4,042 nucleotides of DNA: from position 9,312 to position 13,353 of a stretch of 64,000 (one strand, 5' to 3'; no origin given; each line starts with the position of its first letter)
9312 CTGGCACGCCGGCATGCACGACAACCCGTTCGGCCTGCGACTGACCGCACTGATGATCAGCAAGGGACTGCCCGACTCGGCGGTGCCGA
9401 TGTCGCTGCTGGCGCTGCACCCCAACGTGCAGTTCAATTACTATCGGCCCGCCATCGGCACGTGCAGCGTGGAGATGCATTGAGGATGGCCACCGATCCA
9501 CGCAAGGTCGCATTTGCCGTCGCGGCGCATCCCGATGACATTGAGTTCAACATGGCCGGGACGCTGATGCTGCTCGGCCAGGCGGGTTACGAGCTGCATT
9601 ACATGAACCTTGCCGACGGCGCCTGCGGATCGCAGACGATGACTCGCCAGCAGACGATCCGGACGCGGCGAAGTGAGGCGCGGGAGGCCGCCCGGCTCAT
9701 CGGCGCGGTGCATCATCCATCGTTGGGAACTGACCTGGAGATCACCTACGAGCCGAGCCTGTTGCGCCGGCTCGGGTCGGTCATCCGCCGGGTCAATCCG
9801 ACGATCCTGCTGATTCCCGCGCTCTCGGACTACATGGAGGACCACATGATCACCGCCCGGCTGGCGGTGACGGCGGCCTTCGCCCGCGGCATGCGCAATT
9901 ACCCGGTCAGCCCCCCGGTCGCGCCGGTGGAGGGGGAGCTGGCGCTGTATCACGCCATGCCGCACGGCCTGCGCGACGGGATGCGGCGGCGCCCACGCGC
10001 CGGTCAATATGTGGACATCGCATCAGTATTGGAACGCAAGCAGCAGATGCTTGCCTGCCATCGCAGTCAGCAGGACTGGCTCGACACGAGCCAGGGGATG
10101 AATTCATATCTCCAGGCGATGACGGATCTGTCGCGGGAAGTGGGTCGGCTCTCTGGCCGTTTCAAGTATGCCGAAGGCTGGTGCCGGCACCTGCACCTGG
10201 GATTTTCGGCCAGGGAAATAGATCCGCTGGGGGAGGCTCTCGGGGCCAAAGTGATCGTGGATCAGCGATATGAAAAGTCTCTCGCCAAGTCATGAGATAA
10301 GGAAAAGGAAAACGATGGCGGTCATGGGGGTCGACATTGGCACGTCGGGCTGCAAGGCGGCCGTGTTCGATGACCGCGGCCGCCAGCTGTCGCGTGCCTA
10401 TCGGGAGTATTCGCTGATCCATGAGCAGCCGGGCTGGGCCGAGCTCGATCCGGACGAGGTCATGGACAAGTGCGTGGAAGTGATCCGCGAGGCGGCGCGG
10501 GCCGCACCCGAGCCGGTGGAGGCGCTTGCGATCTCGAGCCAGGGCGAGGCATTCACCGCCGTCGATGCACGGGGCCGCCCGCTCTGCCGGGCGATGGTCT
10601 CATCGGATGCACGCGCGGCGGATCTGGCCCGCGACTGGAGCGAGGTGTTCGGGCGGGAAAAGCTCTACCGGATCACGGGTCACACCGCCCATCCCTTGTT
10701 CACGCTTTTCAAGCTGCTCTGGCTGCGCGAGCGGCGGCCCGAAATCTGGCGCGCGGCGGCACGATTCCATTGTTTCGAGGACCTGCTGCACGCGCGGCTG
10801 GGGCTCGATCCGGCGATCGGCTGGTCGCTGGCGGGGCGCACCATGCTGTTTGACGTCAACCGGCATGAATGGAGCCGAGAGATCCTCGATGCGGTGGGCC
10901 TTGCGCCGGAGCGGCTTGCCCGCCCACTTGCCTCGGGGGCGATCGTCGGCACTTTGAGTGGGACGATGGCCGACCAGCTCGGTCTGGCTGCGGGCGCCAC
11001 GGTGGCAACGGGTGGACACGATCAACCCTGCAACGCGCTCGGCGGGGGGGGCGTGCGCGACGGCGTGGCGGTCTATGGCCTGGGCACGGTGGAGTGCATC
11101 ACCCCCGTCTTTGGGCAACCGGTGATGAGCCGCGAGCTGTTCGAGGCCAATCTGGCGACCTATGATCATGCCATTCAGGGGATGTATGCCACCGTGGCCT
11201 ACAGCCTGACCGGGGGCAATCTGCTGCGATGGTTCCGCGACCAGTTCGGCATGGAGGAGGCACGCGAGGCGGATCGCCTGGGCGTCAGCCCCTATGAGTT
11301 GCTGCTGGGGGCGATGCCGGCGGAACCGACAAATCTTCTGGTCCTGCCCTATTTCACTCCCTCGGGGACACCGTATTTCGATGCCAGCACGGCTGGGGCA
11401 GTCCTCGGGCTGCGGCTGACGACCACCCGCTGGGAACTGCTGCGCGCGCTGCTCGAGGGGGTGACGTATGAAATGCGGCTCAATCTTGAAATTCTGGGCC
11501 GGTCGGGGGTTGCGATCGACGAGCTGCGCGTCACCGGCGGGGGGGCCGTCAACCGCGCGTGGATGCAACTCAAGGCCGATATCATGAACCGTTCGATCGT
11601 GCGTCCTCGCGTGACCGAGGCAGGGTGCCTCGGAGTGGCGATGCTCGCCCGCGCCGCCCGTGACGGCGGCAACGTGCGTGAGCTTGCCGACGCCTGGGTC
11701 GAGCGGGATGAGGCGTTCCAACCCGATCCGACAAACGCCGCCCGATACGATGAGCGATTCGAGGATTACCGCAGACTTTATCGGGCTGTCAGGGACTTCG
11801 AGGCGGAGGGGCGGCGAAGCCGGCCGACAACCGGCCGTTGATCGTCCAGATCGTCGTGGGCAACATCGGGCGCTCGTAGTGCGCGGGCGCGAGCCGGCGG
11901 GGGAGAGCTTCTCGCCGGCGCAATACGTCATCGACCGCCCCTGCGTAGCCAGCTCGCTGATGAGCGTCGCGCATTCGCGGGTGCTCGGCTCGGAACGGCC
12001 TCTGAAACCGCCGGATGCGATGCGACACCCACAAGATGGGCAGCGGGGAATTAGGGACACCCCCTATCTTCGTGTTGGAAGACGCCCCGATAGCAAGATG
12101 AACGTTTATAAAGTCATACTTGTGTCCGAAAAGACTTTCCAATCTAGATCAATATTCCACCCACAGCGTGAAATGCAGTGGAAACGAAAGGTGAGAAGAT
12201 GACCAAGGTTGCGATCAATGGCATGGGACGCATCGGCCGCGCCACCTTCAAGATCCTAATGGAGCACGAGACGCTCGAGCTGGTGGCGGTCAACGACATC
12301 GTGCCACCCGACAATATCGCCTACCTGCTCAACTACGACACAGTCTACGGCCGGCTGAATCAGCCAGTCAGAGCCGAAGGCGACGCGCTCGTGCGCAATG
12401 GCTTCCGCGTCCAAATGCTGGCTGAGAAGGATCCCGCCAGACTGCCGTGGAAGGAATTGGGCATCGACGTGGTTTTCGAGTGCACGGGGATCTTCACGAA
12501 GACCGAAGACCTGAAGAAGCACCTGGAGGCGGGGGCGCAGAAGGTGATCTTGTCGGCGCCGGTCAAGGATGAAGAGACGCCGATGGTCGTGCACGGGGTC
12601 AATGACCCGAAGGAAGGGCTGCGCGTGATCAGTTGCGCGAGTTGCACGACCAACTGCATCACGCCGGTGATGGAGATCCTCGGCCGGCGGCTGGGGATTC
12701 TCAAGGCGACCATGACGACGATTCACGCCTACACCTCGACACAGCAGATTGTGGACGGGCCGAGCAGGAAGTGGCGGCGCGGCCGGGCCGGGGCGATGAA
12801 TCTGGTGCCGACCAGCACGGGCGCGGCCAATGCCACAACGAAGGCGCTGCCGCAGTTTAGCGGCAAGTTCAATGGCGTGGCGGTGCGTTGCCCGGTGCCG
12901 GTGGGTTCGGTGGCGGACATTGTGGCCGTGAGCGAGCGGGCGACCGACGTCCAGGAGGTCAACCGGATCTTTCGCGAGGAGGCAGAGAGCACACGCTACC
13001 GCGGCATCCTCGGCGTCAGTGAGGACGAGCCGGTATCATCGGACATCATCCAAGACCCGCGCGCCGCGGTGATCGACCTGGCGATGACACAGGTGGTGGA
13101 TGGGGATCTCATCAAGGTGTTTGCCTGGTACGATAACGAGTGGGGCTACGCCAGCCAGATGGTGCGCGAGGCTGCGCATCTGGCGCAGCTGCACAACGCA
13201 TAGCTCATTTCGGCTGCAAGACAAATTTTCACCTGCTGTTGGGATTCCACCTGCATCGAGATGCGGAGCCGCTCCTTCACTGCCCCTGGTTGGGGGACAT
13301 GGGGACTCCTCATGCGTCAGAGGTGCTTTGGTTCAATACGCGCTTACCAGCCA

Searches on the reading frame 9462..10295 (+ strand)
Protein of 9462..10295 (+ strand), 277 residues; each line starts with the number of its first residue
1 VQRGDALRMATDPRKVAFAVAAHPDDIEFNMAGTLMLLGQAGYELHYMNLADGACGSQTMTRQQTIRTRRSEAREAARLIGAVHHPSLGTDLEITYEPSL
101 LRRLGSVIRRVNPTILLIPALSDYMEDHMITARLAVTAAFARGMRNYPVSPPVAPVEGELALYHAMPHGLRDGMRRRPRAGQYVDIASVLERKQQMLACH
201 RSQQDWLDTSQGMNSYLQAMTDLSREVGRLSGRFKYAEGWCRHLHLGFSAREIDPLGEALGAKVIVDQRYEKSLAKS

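Call 54: search_protein_families(library=pfam, proteins=[window:9462-10295:+], max_evalue=0.001)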
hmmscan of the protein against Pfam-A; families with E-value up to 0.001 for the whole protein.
window:9462-10295:+ (277 aa): 1 family
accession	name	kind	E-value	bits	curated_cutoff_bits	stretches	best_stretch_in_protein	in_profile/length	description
PF02585.22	PIG-L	-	2.1e-21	77.2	28.2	1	19-138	2-128/129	GlcNAc-PI de-N-acetylase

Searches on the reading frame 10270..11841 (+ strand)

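Call 54: search_protein_families(library=pfam, proteins=[window:10270-11841:+], max_evalue=0.001)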
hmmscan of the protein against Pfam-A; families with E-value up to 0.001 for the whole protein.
window:10270-11841:+ (523 aa): 2 families
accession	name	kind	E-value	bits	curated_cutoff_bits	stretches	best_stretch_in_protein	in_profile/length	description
PF00370.27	FGGY_N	-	1.2e-52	179.4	28.8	1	18-258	2-245/245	FGGY family of carbohydrate kinases, N-terminal domain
PF02782.22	FGGY_C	-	6.7e-32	111.3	27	1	271-463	5-197/198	FGGY family of carbohydrate kinases, C-terminal domain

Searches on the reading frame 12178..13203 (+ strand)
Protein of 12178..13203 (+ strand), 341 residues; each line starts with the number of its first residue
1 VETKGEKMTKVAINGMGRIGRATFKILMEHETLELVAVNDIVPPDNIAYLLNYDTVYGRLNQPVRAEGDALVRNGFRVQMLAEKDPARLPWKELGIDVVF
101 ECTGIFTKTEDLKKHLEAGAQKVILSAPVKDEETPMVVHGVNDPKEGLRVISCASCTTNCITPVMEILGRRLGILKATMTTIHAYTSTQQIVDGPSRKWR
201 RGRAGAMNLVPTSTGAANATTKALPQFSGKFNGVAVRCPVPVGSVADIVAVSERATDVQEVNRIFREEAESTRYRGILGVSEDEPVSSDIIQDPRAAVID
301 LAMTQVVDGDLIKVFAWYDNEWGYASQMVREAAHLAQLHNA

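Call 54: search_protein_families(library=pfam, proteins=[window:12178-13203:+], max_evalue=0.001)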
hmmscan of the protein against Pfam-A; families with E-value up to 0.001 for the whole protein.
window:12178-13203:+ (341 aa): 2 families
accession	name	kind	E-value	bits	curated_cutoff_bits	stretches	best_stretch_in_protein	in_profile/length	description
PF02800.25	Gp_dh_C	-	3e-49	167.1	24.4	1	161-318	1-158/158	Glyceraldehyde 3-phosphate dehydrogenase, C-terminal domain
PF00044.30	Gp_dh_N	-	3.2e-35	120.9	31.7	1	10-108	2-100/101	Glyceraldehyde 3-phosphate dehydrogenase, NAD binding domain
